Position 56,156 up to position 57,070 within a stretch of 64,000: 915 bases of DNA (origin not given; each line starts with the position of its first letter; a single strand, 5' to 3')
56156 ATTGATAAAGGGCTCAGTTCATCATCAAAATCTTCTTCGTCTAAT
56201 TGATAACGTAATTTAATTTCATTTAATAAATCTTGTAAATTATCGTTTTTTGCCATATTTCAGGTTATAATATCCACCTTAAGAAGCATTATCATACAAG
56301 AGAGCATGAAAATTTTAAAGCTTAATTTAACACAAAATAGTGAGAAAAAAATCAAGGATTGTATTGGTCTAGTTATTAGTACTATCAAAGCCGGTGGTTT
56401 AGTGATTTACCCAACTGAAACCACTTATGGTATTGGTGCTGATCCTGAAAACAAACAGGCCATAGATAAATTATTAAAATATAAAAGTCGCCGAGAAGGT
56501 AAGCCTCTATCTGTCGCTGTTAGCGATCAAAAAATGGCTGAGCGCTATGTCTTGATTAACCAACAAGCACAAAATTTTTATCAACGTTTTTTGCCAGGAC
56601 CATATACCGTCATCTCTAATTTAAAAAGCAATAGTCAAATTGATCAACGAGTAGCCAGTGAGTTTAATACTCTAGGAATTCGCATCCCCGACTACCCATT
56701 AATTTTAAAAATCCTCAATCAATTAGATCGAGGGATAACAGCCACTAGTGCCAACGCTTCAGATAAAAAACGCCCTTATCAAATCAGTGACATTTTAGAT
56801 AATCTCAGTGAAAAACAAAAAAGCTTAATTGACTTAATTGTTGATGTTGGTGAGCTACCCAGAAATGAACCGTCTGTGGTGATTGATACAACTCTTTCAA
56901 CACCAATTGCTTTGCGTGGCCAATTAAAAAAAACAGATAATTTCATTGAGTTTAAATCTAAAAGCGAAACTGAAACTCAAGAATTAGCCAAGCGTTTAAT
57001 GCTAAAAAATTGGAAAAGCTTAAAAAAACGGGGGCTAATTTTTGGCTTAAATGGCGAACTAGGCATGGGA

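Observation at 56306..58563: Gene fusion of TsaC (YrdC) and TsaE (YjeE) followed by overlapping tsaD; no tsaB nearby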

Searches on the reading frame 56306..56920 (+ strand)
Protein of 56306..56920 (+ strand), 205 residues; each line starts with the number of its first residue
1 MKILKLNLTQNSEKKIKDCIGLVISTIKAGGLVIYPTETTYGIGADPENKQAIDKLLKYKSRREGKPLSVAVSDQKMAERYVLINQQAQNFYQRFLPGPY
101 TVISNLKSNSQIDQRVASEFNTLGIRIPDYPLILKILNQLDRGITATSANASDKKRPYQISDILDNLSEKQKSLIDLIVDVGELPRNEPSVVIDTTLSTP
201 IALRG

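Call 97: search_solved_structures(query=window:56306-56920:+, max_evalue=1e-12, show_alignments=3)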
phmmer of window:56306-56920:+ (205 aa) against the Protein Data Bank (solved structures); distinct sequences matched with E-value up to 1e-12: 9.
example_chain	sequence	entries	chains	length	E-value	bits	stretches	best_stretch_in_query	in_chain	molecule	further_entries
1jcu_A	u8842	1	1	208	3.5e-27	98.5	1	17-204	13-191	conserved protein MTH1692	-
9d3h_A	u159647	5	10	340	5.6e-26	94.6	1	4-204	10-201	Threonylcarbamoyl-AMP synthase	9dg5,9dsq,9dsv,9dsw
6f89_A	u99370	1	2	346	5e-20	75.2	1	20-204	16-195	Threonylcarbamoyl-AMP synthase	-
6f87_A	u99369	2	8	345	5.3e-20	75.1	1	20-204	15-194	Threonylcarbamoyl-AMP synthase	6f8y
2eqa_A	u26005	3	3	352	1.4e-18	70.4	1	18-204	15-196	Hypothetical protein ST1526 | Putative uncharacterized protein ST1526 | YrdC/Sua5 family protein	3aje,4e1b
1k7j_A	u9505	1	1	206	3.8e-17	65.8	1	20-204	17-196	Protein yciO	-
1kk9_A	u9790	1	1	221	4.8e-17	65.5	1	20-204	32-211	probable translation factor yciO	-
1hru_A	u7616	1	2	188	6.8e-14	55.2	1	17-153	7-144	YRDC GENE PRODUCT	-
2mx1_A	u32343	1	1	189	7.7e-14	55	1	17-153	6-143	Threonylcarbamoyl-AMP synthase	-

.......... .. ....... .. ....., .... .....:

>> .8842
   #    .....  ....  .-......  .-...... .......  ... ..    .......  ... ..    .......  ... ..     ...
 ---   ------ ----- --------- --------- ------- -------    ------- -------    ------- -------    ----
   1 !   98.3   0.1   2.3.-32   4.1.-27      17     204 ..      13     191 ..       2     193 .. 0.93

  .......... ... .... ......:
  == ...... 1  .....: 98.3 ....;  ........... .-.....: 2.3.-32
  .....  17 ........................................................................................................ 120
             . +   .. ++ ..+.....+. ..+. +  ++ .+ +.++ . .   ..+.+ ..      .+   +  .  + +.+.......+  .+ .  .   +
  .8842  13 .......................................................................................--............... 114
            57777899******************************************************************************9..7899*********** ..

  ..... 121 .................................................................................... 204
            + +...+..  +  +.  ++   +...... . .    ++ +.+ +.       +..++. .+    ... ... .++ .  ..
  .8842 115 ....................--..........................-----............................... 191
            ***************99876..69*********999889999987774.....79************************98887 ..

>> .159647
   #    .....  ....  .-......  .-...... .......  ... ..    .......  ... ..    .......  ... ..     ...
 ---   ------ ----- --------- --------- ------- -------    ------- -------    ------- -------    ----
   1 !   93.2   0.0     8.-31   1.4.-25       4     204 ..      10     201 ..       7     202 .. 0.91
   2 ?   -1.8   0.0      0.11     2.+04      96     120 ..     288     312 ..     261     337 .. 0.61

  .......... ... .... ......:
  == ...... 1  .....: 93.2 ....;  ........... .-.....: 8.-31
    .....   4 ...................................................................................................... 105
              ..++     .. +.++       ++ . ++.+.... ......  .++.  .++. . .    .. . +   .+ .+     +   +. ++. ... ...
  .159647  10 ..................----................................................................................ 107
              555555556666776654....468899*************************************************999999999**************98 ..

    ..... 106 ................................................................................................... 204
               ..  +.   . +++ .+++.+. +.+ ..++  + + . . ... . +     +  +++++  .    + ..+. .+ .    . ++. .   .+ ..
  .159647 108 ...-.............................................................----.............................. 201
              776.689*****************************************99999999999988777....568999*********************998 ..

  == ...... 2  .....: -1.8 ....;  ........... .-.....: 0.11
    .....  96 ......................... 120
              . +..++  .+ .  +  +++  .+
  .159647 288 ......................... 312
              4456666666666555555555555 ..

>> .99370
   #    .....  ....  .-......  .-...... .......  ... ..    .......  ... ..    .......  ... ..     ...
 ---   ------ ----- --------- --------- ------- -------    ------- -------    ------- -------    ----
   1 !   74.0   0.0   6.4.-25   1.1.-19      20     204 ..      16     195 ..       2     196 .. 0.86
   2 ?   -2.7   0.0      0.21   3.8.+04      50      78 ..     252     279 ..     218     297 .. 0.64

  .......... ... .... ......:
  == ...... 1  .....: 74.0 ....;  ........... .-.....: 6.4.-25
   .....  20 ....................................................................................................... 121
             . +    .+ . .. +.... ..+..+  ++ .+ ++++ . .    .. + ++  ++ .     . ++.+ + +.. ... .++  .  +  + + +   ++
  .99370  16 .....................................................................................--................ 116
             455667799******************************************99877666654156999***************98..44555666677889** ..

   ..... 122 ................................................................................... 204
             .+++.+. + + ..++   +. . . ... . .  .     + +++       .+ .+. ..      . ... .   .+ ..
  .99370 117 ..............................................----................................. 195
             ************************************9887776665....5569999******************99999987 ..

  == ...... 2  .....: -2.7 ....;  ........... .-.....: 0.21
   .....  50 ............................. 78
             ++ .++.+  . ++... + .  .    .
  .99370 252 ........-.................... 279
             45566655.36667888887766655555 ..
